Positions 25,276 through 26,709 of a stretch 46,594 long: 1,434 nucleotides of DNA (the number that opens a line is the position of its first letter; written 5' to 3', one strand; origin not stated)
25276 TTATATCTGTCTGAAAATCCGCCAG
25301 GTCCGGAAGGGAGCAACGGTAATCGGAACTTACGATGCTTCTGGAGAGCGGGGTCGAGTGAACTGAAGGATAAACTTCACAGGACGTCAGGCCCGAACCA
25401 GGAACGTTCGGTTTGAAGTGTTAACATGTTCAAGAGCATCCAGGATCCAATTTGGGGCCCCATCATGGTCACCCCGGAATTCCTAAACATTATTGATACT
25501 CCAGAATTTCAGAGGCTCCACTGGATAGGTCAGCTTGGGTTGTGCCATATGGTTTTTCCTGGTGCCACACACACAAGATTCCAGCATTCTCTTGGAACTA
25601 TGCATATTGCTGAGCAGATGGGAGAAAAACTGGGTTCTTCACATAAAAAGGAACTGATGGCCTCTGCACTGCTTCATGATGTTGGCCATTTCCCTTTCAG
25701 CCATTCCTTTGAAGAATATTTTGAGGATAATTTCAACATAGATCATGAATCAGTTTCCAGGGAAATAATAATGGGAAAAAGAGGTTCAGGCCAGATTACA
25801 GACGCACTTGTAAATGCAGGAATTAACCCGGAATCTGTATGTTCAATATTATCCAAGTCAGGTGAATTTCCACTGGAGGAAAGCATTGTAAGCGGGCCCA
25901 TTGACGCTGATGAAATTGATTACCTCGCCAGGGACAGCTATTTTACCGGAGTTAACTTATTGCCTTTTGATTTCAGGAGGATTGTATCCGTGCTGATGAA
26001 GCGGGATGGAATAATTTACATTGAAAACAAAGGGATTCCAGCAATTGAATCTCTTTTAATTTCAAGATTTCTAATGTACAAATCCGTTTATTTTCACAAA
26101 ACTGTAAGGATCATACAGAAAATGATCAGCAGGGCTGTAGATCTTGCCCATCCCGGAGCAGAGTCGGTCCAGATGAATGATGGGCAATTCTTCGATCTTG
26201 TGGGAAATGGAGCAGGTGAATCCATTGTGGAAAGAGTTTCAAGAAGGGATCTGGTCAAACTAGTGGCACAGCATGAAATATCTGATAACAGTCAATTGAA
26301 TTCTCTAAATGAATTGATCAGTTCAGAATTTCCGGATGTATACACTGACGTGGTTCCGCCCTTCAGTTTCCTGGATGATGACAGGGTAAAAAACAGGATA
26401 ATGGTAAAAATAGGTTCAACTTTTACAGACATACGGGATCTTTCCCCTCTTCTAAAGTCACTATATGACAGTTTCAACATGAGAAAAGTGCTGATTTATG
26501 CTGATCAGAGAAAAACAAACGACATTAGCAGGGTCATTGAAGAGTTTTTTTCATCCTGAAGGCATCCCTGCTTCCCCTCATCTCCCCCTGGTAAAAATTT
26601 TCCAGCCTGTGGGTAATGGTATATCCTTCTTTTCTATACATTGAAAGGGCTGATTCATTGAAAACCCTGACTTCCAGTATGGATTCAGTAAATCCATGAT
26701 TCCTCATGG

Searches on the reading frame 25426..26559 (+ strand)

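Call 28: search_protein_families(library=pfam, proteins=[window:25426-26559:+], max_evalue=0.001)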
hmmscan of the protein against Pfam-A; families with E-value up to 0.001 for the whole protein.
window:25426-26559:+ (377 aa): 3 families
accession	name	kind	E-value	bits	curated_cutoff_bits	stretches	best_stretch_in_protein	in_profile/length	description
PF19276.4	HD_assoc_2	-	3.7e-21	76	23.1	1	181-375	1-211/222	HD associated region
PF01966.28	HD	-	1.7e-14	54.5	22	1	51-119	1-70/116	HD domain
PF08668.18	HDOD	-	5.9e-05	23.1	22.9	1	52-106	96-150/196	HDOD domain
